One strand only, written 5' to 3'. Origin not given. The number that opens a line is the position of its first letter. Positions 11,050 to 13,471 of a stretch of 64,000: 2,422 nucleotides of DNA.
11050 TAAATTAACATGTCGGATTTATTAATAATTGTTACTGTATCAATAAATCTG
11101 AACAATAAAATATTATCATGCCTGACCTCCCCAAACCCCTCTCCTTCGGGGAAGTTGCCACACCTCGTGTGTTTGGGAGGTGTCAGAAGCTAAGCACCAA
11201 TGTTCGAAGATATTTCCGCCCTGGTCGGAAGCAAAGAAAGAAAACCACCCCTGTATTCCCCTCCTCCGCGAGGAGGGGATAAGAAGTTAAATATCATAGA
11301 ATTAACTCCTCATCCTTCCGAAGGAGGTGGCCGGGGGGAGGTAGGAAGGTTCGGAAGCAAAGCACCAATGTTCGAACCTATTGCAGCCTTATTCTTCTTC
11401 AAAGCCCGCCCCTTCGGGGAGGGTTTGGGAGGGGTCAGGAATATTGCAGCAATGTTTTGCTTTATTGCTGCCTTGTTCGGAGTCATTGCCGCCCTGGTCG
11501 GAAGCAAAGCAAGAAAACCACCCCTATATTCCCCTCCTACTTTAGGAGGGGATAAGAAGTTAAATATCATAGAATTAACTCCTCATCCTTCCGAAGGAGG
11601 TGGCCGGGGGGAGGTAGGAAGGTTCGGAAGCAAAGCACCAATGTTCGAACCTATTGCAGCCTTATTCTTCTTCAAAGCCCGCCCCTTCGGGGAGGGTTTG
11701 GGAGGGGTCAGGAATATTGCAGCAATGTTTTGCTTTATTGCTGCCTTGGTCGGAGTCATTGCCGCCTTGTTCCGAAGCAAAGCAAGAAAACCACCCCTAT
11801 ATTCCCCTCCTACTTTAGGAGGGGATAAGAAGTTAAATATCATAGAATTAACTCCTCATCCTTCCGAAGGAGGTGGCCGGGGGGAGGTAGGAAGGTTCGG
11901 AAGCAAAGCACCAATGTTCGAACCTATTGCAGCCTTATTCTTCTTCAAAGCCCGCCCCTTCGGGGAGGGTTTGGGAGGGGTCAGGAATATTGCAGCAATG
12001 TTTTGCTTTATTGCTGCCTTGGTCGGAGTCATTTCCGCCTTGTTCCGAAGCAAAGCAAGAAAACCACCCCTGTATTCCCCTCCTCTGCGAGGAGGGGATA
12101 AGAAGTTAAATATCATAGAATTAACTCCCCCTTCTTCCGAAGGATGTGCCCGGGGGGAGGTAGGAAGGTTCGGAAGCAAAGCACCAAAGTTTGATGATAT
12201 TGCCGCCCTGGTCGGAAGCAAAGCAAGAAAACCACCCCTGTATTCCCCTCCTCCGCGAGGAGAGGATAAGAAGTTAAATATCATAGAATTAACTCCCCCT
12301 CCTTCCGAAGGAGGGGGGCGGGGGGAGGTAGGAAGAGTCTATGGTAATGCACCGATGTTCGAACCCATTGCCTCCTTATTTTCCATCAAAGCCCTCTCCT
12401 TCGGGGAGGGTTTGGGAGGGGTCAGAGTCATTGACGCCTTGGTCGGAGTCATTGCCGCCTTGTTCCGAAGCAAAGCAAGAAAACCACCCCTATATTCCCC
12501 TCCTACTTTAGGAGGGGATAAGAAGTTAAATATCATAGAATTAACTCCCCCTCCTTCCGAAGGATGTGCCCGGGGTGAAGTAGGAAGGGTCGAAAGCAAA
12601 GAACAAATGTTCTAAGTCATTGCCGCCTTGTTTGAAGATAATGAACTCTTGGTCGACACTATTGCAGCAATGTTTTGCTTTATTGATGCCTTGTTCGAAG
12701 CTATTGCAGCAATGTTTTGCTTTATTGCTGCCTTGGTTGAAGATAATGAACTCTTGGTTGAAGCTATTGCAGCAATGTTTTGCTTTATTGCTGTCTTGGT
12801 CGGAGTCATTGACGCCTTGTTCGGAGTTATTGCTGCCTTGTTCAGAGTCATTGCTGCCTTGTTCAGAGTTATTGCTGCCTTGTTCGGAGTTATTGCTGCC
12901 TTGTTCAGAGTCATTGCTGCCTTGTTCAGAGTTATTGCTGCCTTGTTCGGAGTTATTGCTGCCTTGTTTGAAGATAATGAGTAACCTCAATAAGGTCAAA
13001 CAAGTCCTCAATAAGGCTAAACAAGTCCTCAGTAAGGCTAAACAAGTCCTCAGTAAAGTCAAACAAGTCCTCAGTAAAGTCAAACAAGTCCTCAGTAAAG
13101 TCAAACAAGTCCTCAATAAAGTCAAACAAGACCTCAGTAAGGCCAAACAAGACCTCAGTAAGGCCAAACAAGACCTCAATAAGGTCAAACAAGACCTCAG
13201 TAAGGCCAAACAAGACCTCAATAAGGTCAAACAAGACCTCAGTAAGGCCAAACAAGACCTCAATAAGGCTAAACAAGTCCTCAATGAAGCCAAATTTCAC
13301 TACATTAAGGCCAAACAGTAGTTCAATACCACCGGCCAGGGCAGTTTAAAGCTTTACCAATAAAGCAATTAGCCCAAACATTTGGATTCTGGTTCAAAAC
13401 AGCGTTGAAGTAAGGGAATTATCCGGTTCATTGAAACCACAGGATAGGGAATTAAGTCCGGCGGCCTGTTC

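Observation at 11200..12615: Tandem 273-bp GC-rich repeat array with three UUCG/GCG-loop hairpins per unit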

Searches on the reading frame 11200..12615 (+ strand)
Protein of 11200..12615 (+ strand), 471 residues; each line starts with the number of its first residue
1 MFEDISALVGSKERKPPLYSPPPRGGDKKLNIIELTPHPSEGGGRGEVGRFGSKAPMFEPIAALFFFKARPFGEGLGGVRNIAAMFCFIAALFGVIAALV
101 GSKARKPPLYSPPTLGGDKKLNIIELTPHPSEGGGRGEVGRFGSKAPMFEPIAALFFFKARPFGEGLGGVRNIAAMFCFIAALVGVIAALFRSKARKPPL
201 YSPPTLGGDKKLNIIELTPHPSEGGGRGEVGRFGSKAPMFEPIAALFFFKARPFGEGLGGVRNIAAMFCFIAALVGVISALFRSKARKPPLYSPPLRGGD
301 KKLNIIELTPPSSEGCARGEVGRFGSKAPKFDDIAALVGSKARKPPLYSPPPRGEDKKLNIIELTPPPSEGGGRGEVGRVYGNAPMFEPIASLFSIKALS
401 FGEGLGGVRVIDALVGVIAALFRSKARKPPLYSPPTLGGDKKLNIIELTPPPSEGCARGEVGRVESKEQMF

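Call 14: search_protein_families(library=pfam, proteins=[window:11200-12615:+], max_evalue=1)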
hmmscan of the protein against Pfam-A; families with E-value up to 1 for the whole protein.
window:11200-12615:+ (471 aa): 7 families
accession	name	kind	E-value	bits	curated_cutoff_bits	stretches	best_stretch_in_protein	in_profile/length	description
PF24364.1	DUF7520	-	0.00038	20.8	27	0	176-201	13-38/78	Family of unknown function (DUF7520)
PF16039.10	DUF4791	-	0.00046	20.1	27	0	264-283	9-28/163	Domain of unknown function (DUF4791)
PF04172.21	LrgB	-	0.0064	16.3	25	0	74-98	127-151/214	LrgB-like family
PF13273.12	DUF4064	-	0.0071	17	32.1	0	76-106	56-86/102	Protein of unknown function (DUF4064)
PF13822.11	ACC_epsilon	-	0.026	15.6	25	0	180-198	15-33/60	Acyl-CoA carboxylase epsilon subunit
PF20712.2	CyanoTRADDas_TM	-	0.19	12.3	24.3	0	173-192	15-34/68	Cyanobacterial TRADD-N associated 2-Transmembrane domain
PF12555.13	SteA-like_C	-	0.28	11.7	26.4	0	85-103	17-35/52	SteA-like C-terminal domain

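Call 15: search_protein_families(library=ncbifam, proteins=[window:11200-12615:+], max_evalue=1)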
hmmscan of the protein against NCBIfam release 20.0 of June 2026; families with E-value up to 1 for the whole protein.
window:11200-12615:+ (471 aa): 1 family
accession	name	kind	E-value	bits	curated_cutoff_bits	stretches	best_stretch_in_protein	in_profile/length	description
NF033915.0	antiphage_ZorA_2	subfamily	0.0015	17.7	100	1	57-101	83-126/383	anti-phage ZorAB system protein ZorA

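Call 17: find_homologous_proteins(query=window:11200-12615:+, max_evalue=0.001)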
Query window:11200-12615:+: 8000 candidates shared short words with the query, none scored E <= 0.001.

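Call 62: search_protein_representatives(protein=window:11200-12615:+)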
Query: 471 residues. Proteins with E-value up to 0.001 (for the whole library): 7; up to 1e-10: 5; up to 1e-30: 1. The best 7 are listed.
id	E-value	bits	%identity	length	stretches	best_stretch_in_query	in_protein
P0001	4.2e-34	134.5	81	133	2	98-192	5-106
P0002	7.9e-28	113.9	71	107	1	326-394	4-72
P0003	2.8e-22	95.5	79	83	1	168-240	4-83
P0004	4.2e-19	85.1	77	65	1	90-149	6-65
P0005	1.8e-15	73.1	74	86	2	57-99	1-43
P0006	2.7e-07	46.2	66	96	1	52-104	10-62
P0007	4.4e-06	42.1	68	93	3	55-99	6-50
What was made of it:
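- On Protein-coding repeat gene: The only relatives are 7 short ORFs from the same lineage (call 62).
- No Pfam or NCBIfam match, and no relatives outside this lineage among 1.84 billion representative proteins (calls 14, 15, 62). No domain match, and no homologue outside the lineage (calls 14, 15, 62).
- Tried and rejected: The exhaustive HMMER scan was needed to find relatives (call 62).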

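Call 64: find_encoding_contigs(protein=P0001, flank=10000, max_places=10)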
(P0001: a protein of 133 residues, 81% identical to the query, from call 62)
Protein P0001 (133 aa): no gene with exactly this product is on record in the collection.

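Call 65: find_encoding_contigs(protein=P0002, flank=10000)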
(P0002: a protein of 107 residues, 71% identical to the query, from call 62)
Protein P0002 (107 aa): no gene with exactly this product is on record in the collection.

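Call 66: find_encoding_contigs(protein=P0006, flank=10000)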
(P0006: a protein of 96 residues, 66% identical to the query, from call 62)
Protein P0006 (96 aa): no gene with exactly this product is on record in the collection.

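Call 67: list_cluster_members(proteins=[P0001, P0002, P0003, P0004, P0005, P0006, P0007])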
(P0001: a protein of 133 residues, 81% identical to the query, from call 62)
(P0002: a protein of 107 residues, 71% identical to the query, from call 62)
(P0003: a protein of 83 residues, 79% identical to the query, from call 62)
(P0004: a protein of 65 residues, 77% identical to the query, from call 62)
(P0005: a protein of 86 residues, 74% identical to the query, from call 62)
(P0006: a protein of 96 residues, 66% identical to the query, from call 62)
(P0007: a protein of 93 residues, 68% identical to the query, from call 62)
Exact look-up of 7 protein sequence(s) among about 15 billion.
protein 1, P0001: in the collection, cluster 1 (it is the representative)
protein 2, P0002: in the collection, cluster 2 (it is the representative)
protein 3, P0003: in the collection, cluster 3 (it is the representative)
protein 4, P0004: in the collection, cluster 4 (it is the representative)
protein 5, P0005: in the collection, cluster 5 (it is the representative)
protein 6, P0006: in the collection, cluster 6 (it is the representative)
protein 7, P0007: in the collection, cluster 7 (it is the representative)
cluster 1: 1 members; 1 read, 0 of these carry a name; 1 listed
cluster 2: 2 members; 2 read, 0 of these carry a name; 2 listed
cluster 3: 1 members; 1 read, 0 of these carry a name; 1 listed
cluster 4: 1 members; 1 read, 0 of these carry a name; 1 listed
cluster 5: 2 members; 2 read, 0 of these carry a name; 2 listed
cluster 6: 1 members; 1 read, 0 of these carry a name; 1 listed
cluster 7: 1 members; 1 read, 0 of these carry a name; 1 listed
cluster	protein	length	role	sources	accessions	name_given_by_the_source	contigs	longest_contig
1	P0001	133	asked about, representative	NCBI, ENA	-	-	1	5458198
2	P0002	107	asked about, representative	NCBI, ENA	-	-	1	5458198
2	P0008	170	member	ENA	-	-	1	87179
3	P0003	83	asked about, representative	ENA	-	-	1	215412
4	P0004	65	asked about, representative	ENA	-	-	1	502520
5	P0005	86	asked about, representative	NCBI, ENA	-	-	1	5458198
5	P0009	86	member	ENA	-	-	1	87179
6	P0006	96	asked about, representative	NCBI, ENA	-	-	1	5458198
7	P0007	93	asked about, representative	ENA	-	-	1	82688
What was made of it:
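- On REP / REPIN: About 5 loci per genome were detected (calls 62, 67).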

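Call 68: find_encoding_contigs(protein=P0008, flank=10000)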
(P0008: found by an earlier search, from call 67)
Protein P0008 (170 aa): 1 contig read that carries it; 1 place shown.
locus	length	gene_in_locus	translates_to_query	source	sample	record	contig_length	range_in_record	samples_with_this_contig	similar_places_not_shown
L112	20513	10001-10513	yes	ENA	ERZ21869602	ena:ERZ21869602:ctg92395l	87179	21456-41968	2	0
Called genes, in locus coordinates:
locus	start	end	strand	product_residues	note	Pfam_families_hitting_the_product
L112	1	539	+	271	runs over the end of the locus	PF05552:MS_channel_1st_1, PF21088:MS_channel_1st (weak), PF00924:MS_channel_2nd, PF21082:MS_channel_3rd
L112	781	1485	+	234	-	PF13489:Methyltransf_23, PF13847:Methyltransf_31 (weak), PF08241:Methyltransf_11, PF08242:Methyltransf_12 (weak), PF13649:Methyltransf_25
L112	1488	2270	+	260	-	PF02110:HK, PF01256:Carb_kinase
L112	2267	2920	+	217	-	PF02581:TMP-TENI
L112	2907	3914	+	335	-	PF00586:AIRS, PF02769:AIRS_C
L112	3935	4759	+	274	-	PF08543:Phos_pyr_kin, PF00294:PfkB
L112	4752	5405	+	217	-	PF03070:TENA_THI-4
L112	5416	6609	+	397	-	PF13742:tRNA_anti_2, PF01336:tRNA_anti-codon, PF02601:Exonuc_VII_L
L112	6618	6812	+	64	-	PF02609:Exonuc_VII_S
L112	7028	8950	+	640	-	PF03924:CHASE, PF08448:PAS_4 (weak), PF00512:HisKA, PF02518:HATPase_c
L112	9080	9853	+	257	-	PF00903:Glyoxalase, PF18029:Glyoxalase_6 (faint)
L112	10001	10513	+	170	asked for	-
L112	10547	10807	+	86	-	-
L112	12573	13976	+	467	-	PF18962:Por_Secre_tail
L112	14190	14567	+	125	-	PF13669:Glyoxalase_4 (weak)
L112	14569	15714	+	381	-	-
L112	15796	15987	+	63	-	-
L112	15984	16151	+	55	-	PF07927:HicA_toxin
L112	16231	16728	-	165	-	PF10722:YbjN (weak), PF22550:CesT_Tir_1, PF22551:TY-Chap1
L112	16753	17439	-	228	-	PF04012:PspA_IM30, PF27865:CHP04376 (weak)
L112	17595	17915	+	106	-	PF02575:YbaB_DNA_bd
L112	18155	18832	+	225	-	PF00814:TsaD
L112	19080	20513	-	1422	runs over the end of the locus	PF00082:Peptidase_S8, PF13517:FG-GAP_3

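Call 69: find_encoding_contigs(protein=P0004, flank=10000)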
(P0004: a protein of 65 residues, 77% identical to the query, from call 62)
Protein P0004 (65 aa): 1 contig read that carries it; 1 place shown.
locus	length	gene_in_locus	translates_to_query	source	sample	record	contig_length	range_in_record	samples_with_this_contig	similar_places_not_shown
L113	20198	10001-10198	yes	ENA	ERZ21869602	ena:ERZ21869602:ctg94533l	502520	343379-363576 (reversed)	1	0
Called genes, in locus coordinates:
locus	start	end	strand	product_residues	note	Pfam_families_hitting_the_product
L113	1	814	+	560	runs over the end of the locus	-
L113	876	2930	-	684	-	PF13380:CoA_binding_2, PF13607:Succ_CoA_lig, PF13549:ATP-grasp_5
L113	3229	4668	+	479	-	-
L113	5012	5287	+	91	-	-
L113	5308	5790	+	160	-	PF13860:FlgD_ig (weak)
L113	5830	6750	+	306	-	PF00535:Glycos_transf_2, PF09976:TPR_21 (weak)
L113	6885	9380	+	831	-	PF02190:LON_substr_bdg, PF13191:AAA_16 (faint), PF13401:AAA_22 (faint), PF00004:AAA, PF07728:AAA_5, PF22667:Lon_lid, PF05362:Lon_C, PF13541:ChlI, +1 more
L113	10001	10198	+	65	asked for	-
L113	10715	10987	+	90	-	-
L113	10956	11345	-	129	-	-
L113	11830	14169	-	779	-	-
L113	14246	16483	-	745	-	PF12837:Fer4_6 (faint), PF00890:FAD_binding_2 (weak), PF01134:GIDA (faint), PF07992:Pyr_redox_2, PF12831:FAD_oxidored, PF13450:NAD_binding_8 (weak), PF13187:Fer4_9 (weak), PF02662:FlpD, +7 more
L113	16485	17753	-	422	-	PF00890:FAD_binding_2, PF01134:GIDA (faint), PF01266:DAO, PF01946:Thi4 (weak), PF03486:HI0933_like (faint), PF07992:Pyr_redox_2 (faint), PF12831:FAD_oxidored, PF13450:NAD_binding_8, +2 more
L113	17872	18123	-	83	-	-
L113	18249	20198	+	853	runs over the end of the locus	PF12371:TMEM131_like_N (faint), PF00092:VWA, PF13519:VWA_2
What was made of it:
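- On BIME: L113 also lies between convergent genes (call 69).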

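Call 70: find_encoding_contigs(protein=P0003, flank=10000)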
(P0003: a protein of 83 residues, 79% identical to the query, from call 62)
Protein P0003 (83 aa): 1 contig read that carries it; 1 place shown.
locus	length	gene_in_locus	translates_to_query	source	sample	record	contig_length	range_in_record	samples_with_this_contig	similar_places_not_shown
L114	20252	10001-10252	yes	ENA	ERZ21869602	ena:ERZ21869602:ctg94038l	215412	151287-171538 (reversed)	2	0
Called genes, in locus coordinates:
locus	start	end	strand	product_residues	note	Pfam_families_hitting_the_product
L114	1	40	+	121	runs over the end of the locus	PF04542:Sigma70_r2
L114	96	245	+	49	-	PF08281:Sigma70_r4_2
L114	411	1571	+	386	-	-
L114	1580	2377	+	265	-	PF13385:Laminin_G_3 (weak)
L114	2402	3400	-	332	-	PF00037:Fer4 (faint), PF12837:Fer4_6 (faint), PF12838:Fer4_7 (faint), PF13187:Fer4_9 (weak), PF13484:Fer4_16 (faint)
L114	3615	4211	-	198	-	PF13174:TPR_6 (faint)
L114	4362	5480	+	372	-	PF01168:Ala_racemase_N, PF14031:D-ser_dehydrat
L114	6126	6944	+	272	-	PF02463:SMC_N, PF13175:AAA_15, PF13476:AAA_23, PF13555:AAA_29 (weak), PF13304:AAA_21 (weak)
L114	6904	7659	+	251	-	-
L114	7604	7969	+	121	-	PF06470:SMC_hinge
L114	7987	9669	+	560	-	PF02463:SMC_N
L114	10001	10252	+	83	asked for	-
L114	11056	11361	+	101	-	-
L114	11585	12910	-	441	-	PF01609:DDE_Tnp_1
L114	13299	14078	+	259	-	-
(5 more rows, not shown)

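Call 82: find_encoding_contigs(protein=P0007, flank=10000)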
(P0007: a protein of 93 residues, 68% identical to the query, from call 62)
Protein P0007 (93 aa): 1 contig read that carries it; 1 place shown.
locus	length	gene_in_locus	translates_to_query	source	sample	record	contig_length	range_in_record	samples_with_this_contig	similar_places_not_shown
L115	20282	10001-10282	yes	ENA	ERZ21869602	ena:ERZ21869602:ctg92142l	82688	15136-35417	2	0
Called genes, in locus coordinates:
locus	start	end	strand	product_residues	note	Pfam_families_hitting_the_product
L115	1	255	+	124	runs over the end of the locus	-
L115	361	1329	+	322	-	PF01694:Rhomboid, PF08551:DUF1751, PF20216:DUF6576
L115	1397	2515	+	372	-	PF04551:GcpE, PF26540:GcpE_C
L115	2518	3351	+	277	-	PF01569:PAP2, PF14378:PAP2_3 (weak)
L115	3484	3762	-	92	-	PF00076:RRM_1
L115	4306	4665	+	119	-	PF00085:Thioredoxin, PF13098:Thioredoxin_2 (weak)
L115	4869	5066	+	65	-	-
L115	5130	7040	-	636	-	PF07676:PD40 (faint)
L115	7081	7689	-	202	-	PF02254:TrkA_N, PF02080:TrkA_C (weak)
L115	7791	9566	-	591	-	PF02386:TrkH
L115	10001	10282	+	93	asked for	-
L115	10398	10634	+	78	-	-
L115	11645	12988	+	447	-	PF18962:Por_Secre_tail (weak)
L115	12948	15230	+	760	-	PF07715:Plug, PF00593:TonB_dep_Rec_b-barrel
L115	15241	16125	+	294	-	-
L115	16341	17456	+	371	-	-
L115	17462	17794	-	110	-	PF01909:NTP_transf_2, PF18765:Polbeta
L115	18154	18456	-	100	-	-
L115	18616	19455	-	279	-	PF02518:HATPase_c, PF00072:Response_reg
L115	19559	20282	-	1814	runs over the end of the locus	PF08447:PAS_3, PF13426:PAS_9, PF00989:PAS, PF08447:PAS_3, PF13426:PAS_9, PF08447:PAS_3, PF13426:PAS_9, PF00989:PAS, +24 more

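Call 96: find_homologous_proteins(query=L113:10956-11345:-, max_evalue=0.001)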
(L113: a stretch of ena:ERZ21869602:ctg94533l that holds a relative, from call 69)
Query L113:10956-11345:-: 3335 candidates shared short words with the query, none scored E <= 0.001.
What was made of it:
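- Tried and rejected: Word-indexed protein searches with the 471-aa ORF and with the minus-strand ORF of L113 found nothing (calls 17, 96).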

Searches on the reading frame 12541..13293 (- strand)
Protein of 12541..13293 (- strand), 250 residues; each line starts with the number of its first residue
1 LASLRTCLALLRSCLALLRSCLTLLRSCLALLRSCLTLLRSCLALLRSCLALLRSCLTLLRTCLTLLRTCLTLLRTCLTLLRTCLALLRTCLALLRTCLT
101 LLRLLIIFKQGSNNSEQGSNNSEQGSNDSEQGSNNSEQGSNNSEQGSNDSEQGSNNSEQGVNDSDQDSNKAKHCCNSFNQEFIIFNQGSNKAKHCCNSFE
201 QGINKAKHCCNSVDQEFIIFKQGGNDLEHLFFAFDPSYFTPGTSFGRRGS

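Call 14: search_protein_families(library=pfam, proteins=[window:12541-13293:-], max_evalue=1)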
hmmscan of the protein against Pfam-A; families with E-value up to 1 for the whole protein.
window:12541-13293:- (250 aa): 8 families
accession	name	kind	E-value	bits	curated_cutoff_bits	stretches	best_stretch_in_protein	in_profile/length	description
PF20193.3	DUF6556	-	0.0011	19.6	28.1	1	75-164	22-108/113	Family of unknown function (DUF6556)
PF06213.17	CobT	-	0.0021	18.1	26.1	1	98-169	194-267/276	Cobalamin biosynthesis protein CobT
PF22251.1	PFF1_TM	-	0.0021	18.1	32.3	1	92-173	103-195/300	Vacuolar membrane protease, transmembrane domain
PF04931.18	DNA_pol_phi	-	0.028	13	27.6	1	101-180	616-689/765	DNA polymerase phi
PF20936.3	GCIP_C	-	0.067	14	36.2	0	86-120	22-55/106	Grap2 and cyclin-D-interacting, C-terminal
PF16118.10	DUF4834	-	0.13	13.6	27.8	1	90-156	14-77/99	Domain of unknown function (DUF4834)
PF04088.18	Peroxin-13_N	-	0.19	12.4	22.3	0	80-143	54-113/146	Peroxin 13, N-terminal region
PF15323.11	Ashwin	-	0.54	10.9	27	1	103-199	87-183/217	Developmental protein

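Call 15: search_protein_families(library=ncbifam, proteins=[window:12541-13293:-], max_evalue=1)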
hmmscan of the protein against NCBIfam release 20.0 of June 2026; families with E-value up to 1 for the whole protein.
window:12541-13293:- (250 aa): 2 families
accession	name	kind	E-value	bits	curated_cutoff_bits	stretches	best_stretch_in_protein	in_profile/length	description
NF058656.1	NEAT_IsdX2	exception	0.028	12.6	1400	1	109-171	477-531/912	NEAT domain-containing hemophore IsdX2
TIGR01651.1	CobT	equivalog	0.18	10.4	759.05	1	112-170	209-267/600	cobaltochelatase subunit CobT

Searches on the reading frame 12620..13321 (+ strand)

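Call 14: search_protein_families(library=pfam, proteins=[window:12620-13321:+], max_evalue=1)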
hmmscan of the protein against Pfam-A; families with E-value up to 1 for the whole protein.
window:12620-13321:+ (233 aa): 88 families (the best 25 are shown)
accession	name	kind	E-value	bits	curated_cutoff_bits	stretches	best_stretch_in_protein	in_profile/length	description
PF05335.18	DUF745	-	1.2e-08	35.3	33.3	1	121-219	83-181/183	Protein of unknown function (DUF745)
PF02601.20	Exonuc_VII_L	-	4.7e-05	23.5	35.9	1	124-220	150-250/315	Exonuclease VII, large subunit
PF05478.16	Prominin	-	7.6e-05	21.4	34.3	1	102-221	297-409/799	Prominin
PF10732.14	DUF2524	-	0.00013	22.6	25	1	145-204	12-72/84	Protein of unknown function (DUF2524)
PF12795.12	MscS_porin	-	0.00014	21.9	34.4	1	120-219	91-193/238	Mechanosensitive ion channel porin domain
PF05701.16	WEMBL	-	0.00035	19.9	35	1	124-223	331-430/562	Weak chloroplast movement under blue light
PF07926.17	TPR_MLP1_2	-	0.0004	20.9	36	2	182-230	55-103/129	TPR/MLP1/MLP2-like protein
PF19757.4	DUF6244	-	0.0007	20.5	31.6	1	158-224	10-78/87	Family of unknown function (DUF6244)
PF15294.11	Leu_zip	-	0.001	19.1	28.2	1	128-217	161-245/275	Leucine zipper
PF06160.17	EzrA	-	0.001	17.9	39.6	1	129-214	345-430/557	Septation ring formation regulator, EzrA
PF13870.11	CCDC113_CCDC96_CC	-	0.0015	18.7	31.6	2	163-221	77-135/177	CCDC113/CCDC96, coiled-coil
PF10498.14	IFT57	-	0.0015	18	40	1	123-222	224-327/360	Intra-flagellar transport protein 57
PF02050.21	FliJ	-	0.0019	18.9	28.4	1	121-204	5-93/123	Flagellar FliJ protein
PF06009.19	Laminin_II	-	0.0019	18.6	33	2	169-225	2-58/138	Laminin Domain II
PF05549.16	Allexi_40kDa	-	0.0019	18.2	26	1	125-216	60-150/271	Allexivirus 40kDa protein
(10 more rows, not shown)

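Call 15: search_protein_families(library=ncbifam, proteins=[window:12620-13321:+], max_evalue=1)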
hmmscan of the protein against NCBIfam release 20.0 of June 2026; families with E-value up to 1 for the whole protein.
window:12620-13321:+ (233 aa): 81 families (the best 25 are shown)
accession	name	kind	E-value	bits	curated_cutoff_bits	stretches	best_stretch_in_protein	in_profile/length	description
NF038350.1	taxis_HmpF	equivalog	1.1e-06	27.3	200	1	127-223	196-292/553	pilus motility taxis protein HmpF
NF045487.1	ASRP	equivalog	1.6e-06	27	300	1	121-223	128-229/593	archaea-specific SMC-related protein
TIGR04320.1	Surf_Exclu_PgrA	domain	1.2e-05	24.8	70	1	121-221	256-359/360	SEC10/PgrA surface exclusion domain-containing protein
TIGR02169.1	SMC_prok_A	equivalog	1.2e-05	23.2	729.4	1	123-219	402-787/1165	chromosome segregation protein SMC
TIGR02168.1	SMC_prok_B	equivalog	1.3e-05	23.2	567.35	1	122-225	680-783/1181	chromosome segregation protein SMC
NF046048.1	NlpC_P60_DIP1281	equivalog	3.3e-05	22.9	517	1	122-222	10-106/587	DIP1281 family NlpC/P60 protein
NF053563.1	Rkd4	equivalog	7.8e-05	21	860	1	117-220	307-406/747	arcadin-4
NF043058.1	T4SS_LegC2C7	subfamily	0.00012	21.1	350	1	122-217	161-253/348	LegC2/C7 family Dot/Icm T4SS effector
NF041034.1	Rad50_Sulf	equivalog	0.00016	19.7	1000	1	118-226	612-718/872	DNA double-strand break repair ATPase Rad50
NF047362.1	CT392_fam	equivalog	0.00039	19.4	160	1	116-210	84-178/383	CT392 family protein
NF003034.1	PRK03918.1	equivalog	0.00042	18.4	700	1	121-224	459-564/878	DNA double-strand break repair ATPase Rad50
TIGR00996.1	Mtu_fam_mce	paralog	0.00048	19.4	140.5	1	122-218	186-282/291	MCE family protein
NF003413.0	PRK04778.1-7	equivalog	0.00051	18.6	556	1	131-218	349-459/564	septation ring formation regulator EzrA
TIGR03545.1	TIGR03545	subfamily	0.00055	18.6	173.35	1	127-224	163-259/556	TIGR03545 family protein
NF008070.2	PRK10807.1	equivalog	0.00058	18.7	525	1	119-219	418-514/542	intermembrane transport protein PqiB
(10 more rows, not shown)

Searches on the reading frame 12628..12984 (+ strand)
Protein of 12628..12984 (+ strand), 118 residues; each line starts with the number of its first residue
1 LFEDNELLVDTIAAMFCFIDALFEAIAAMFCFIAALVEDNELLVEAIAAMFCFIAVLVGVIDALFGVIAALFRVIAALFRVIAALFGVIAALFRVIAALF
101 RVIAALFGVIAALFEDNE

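Call 14: search_protein_families(library=pfam, proteins=[window:12628-12984:+], max_evalue=1)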
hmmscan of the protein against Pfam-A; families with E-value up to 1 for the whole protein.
window:12628-12984:+ (118 aa): 1 family
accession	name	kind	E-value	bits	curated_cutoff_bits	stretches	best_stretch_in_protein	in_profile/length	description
PF05718.17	Pox_int_trans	-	0.2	10.8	22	0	57-79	235-257/382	Poxvirus intermediate transcription factor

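Call 15: search_protein_families(library=ncbifam, proteins=[window:12628-12984:+], max_evalue=1)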
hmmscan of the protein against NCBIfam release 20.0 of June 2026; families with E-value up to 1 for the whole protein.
window:12628-12984:+ (118 aa): 1 family
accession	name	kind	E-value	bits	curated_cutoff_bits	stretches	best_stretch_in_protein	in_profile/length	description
NF033937.0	porH_1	subfamily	0.043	14.1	100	1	29-86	32-88/97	PorH family porin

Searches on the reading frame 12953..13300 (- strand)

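Call 14: search_protein_families(library=pfam, proteins=[window:12953-13300:-], max_evalue=1)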
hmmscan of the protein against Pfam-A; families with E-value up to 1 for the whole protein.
window:12953-13300:- (115 aa): 2 families
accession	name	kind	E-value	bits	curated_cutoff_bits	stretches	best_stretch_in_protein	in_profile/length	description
PF22373.2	MG491_central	-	0.079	13.7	27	1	63-109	38-84/132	Organelle protein MG491, central domain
PF04070.17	DUF378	-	0.4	11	25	0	17-49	21-52/60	Domain of unknown function (DUF378)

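Call 15: search_protein_families(library=ncbifam, proteins=[window:12953-13300:-], max_evalue=1)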
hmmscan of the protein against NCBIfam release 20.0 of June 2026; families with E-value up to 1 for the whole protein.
window:12953-13300:- (115 aa): 0 families
